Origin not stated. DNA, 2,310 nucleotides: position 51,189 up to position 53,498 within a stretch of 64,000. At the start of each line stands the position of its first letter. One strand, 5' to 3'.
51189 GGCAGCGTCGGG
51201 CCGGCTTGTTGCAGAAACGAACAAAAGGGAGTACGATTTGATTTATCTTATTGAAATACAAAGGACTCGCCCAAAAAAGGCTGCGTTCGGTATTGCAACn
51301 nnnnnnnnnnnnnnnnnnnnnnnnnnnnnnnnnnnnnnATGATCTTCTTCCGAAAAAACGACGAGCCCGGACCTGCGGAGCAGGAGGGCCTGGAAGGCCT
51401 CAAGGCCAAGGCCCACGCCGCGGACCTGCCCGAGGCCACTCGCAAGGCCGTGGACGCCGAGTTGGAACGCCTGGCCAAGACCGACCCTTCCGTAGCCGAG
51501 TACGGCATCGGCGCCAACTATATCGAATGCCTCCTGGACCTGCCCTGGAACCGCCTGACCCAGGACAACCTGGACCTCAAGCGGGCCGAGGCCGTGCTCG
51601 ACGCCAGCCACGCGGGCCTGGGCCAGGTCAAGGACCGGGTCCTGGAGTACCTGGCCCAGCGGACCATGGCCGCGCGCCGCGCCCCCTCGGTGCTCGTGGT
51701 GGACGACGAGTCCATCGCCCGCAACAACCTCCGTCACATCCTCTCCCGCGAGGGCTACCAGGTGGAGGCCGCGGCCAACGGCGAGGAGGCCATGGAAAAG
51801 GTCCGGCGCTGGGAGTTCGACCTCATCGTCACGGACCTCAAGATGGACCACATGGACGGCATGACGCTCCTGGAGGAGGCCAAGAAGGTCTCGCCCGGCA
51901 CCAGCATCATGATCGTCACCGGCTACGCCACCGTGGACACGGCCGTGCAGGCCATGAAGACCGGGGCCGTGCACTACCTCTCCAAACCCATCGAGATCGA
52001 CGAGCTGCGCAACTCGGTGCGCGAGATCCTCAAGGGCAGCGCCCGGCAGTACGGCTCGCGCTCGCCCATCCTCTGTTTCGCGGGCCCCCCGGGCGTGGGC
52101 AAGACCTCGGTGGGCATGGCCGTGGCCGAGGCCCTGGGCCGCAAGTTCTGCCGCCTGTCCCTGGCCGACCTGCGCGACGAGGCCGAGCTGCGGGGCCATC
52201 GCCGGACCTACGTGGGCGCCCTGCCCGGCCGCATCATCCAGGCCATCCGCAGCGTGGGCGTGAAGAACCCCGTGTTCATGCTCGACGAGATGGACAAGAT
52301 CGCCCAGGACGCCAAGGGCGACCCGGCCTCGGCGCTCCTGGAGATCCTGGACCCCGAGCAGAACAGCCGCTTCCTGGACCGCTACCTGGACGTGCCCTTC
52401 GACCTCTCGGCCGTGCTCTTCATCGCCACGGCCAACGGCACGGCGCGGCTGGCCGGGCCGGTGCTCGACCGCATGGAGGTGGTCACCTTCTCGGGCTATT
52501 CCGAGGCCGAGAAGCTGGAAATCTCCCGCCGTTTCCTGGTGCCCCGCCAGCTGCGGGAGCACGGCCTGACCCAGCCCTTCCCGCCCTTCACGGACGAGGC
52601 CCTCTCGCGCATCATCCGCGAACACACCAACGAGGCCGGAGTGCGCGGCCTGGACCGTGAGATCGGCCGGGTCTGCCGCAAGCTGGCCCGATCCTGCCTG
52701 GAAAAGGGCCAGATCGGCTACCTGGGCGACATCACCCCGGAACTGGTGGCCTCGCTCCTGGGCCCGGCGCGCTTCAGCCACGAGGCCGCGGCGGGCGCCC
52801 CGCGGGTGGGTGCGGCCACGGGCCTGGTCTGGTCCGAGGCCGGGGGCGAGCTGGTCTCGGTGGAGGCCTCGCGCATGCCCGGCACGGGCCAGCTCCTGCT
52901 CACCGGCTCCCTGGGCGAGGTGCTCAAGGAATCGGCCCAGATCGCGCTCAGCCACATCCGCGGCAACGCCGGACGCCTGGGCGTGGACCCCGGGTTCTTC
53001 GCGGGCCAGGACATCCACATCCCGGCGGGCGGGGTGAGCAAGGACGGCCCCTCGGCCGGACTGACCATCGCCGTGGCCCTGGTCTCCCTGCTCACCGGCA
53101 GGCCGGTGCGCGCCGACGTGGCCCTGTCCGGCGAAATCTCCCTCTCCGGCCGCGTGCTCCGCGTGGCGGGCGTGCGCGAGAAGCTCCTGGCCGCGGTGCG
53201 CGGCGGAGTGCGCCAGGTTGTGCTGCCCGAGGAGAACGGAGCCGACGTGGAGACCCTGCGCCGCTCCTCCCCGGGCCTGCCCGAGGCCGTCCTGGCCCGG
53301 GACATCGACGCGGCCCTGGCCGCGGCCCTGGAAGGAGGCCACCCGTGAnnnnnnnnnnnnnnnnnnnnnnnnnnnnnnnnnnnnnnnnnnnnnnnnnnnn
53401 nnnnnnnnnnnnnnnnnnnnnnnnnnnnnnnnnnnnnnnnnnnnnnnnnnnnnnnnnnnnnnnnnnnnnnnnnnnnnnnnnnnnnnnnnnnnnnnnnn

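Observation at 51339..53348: Lon protease with no LAN domain and a receiver domain inserted just before Walker A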

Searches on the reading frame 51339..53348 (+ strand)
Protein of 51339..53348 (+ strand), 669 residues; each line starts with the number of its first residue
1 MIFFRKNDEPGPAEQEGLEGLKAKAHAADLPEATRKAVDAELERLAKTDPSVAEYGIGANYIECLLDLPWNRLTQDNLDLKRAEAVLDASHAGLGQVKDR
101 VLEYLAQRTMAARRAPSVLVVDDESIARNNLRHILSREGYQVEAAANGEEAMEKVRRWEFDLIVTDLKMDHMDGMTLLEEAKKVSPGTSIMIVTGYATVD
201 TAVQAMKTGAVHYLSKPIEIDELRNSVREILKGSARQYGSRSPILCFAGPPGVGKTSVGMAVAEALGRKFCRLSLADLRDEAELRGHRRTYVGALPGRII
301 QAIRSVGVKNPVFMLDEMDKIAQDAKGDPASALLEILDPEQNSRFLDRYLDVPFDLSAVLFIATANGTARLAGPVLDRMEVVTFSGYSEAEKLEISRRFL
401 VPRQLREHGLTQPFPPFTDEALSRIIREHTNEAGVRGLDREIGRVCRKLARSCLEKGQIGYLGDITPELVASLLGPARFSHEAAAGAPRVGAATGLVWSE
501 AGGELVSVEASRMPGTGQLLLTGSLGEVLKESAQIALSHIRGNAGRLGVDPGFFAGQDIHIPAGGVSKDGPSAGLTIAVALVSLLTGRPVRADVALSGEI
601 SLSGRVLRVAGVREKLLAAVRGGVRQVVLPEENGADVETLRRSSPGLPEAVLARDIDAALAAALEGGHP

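Call 3: search_protein_families(library=pfam, proteins=[window:51339-53348:+], max_evalue=0.01)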
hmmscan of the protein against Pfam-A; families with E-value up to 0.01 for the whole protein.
window:51339-53348:+ (669 aa): 10 families
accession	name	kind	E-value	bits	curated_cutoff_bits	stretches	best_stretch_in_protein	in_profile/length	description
PF05362.19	Lon_C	-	1e-62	211.8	21.1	1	465-664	2-203/205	Lon protease (S16) C-terminal proteolytic domain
PF00072.30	Response_reg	-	5.2e-31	107.5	30.2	1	118-227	1-110/111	Response regulator receiver domain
PF00004.35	AAA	-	5.4e-22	79.1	21.2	1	245-385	1-129/131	ATPase family associated with various cellular activities (AAA)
PF22667.2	Lon_lid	-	1.5e-17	63.4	27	1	407-457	2-52/57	Lon protease AAA+ ATPase lid domain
PF13541.12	ChlI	-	1e-08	35.5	27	1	563-633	51-121/121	Subunit ChlI of Mg-chelatase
PF07728.20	AAA_5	-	4e-06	27.3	22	1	245-367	2-123/139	AAA domain (dynein-related subfamily)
PF07724.20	AAA_2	-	0.00049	20.6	27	1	246-367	7-125/166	AAA domain (Cdc48 subfamily)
PF13191.12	AAA_16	-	0.0013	19.7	32.6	0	239-269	24-51/167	AAA ATPase domain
PF13401.12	AAA_22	-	0.0036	18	27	0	243-326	6-97/130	AAA domain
PF05496.18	RuvB_N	-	0.0091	16.2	27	0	230-274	21-65/159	Holliday junction DNA helicase RuvB P-loop domain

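Call 4: search_protein_families(library=ncbifam, proteins=[window:51339-53348:+], max_evalue=0.001)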
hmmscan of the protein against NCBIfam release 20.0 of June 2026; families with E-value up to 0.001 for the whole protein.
window:51339-53348:+ (669 aa): 116 families (the best 25 are shown)
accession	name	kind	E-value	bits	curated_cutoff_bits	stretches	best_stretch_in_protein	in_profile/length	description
TIGR00763.1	lon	equivalog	3.8e-186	621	608.05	2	227-640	338-771/795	endopeptidase La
NF008053.0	PRK10787.1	equivalog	1.2e-158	529.6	891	2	220-641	327-748/784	endopeptidase La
NF007689.0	PRK10365.1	equivalog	4.5e-26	91.6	760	1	117-233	7-123/441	sigma-54-dependent response regulator transcription factor ZraR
NF008469.0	PRK11361.1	equivalog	2.1e-25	89.4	714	1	117-232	6-121/461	acetoacetate metabolism transcriptional regulator AtoC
NF053512.1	nitric_RR_NosR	exception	2.9e-25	89.2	400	1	118-232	1-116/422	response regulator c-di-GMP phosphodiesterase, NosR family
NF011695.0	PRK15115.1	equivalog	4.7e-24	85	763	1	111-235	2-126/445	two-component system response regulator GlrR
TIGR01818.1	ntrC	equivalog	6.4e-24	84.6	558.6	1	118-236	1-119/463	nitrogen regulation protein NR(I)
NF006900.1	PRK09390.1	equivalog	9.8e-23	80.7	255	1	115-237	4-126/203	response regulator FixJ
TIGR02903.1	spore_lon_C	equivalog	1.2e-22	80.2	678.8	1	488-638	444-593/615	Lon family ATP-dependent protease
NF046022.1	RespRegCpdRBruc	equivalog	1.3e-22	80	180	1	118-232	4-118/120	cell cycle two-component system response regulator CpdR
NF051870.1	NAssimRespRegNtrX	equivalog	1.4e-22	80.3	600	1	117-229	3-117/452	nitrogen assimilation response regulator NtrX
TIGR00764.1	lon_rel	equivalog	9.1e-21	74.1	516.6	1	506-638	442-568/608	ATP-dependent protease LonB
NF033791.1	ActR_PrrA_rreg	equivalog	2.2e-20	73.4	250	1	117-227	3-113/173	ActR/PrrA/RegA family redox response regulator transcription factor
NF041946.1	LuxO_transreg_Vib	equivalog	6.4e-20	71.4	800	1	122-237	4-118/463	quorum-sensing sigma-54 dependent transcriptional regulator LuxO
TIGR01387.1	cztR_silR_copR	subfamily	7.4e-20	71.5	279.2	1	118-237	1-120/218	heavy metal response regulator transcription factor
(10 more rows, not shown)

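Call 5: search_solved_structures(query=window:51339-53348:+, max_evalue=1e-10, show_alignments=2)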
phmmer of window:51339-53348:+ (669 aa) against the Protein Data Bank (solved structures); distinct sequences matched with E-value up to 1e-10: 129 (the best 60 are shown).
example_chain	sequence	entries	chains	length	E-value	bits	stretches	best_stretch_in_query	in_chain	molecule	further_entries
6u5z_A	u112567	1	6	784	2.7e-151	508.8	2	241-640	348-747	Lon protease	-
6v11_A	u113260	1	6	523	2.4e-150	505.6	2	240-665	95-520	Lon protease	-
6on2_A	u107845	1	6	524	5.7e-150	504.4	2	240-665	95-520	ATP-dependent protease La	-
7p6u_A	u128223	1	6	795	2.6e-149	502.2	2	233-639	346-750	Lon protease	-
3m6a_A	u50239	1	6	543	1e-146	493.6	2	241-666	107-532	ATP-dependent protease La 1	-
4ypl_A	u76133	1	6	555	1.3e-143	483.5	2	239-657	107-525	Lon protease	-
7fd4_B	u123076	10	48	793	1.6e-143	483.1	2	239-657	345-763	Lon protease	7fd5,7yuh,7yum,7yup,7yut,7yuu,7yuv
7yph_A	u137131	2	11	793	1.6e-143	483.1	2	239-657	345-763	Lon protease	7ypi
6wqh_A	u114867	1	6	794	1.6e-143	483.1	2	239-657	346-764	Lon protease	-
8k3y_A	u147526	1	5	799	1.7e-143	483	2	239-657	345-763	Lon protease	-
8k3y_F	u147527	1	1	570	1.7e-143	483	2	239-657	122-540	Lon protease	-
7fid_B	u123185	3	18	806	1.7e-143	483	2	239-657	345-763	Lon protease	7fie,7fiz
7ypj_A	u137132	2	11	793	4.7e-143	481.6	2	239-657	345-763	Lon protease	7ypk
7krz_A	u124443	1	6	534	4e-119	402.5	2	240-639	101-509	Lon protease homolog, mitochondrial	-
7ksm_A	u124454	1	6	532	4.2e-119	402.5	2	240-639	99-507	Lon protease homolog, mitochondrial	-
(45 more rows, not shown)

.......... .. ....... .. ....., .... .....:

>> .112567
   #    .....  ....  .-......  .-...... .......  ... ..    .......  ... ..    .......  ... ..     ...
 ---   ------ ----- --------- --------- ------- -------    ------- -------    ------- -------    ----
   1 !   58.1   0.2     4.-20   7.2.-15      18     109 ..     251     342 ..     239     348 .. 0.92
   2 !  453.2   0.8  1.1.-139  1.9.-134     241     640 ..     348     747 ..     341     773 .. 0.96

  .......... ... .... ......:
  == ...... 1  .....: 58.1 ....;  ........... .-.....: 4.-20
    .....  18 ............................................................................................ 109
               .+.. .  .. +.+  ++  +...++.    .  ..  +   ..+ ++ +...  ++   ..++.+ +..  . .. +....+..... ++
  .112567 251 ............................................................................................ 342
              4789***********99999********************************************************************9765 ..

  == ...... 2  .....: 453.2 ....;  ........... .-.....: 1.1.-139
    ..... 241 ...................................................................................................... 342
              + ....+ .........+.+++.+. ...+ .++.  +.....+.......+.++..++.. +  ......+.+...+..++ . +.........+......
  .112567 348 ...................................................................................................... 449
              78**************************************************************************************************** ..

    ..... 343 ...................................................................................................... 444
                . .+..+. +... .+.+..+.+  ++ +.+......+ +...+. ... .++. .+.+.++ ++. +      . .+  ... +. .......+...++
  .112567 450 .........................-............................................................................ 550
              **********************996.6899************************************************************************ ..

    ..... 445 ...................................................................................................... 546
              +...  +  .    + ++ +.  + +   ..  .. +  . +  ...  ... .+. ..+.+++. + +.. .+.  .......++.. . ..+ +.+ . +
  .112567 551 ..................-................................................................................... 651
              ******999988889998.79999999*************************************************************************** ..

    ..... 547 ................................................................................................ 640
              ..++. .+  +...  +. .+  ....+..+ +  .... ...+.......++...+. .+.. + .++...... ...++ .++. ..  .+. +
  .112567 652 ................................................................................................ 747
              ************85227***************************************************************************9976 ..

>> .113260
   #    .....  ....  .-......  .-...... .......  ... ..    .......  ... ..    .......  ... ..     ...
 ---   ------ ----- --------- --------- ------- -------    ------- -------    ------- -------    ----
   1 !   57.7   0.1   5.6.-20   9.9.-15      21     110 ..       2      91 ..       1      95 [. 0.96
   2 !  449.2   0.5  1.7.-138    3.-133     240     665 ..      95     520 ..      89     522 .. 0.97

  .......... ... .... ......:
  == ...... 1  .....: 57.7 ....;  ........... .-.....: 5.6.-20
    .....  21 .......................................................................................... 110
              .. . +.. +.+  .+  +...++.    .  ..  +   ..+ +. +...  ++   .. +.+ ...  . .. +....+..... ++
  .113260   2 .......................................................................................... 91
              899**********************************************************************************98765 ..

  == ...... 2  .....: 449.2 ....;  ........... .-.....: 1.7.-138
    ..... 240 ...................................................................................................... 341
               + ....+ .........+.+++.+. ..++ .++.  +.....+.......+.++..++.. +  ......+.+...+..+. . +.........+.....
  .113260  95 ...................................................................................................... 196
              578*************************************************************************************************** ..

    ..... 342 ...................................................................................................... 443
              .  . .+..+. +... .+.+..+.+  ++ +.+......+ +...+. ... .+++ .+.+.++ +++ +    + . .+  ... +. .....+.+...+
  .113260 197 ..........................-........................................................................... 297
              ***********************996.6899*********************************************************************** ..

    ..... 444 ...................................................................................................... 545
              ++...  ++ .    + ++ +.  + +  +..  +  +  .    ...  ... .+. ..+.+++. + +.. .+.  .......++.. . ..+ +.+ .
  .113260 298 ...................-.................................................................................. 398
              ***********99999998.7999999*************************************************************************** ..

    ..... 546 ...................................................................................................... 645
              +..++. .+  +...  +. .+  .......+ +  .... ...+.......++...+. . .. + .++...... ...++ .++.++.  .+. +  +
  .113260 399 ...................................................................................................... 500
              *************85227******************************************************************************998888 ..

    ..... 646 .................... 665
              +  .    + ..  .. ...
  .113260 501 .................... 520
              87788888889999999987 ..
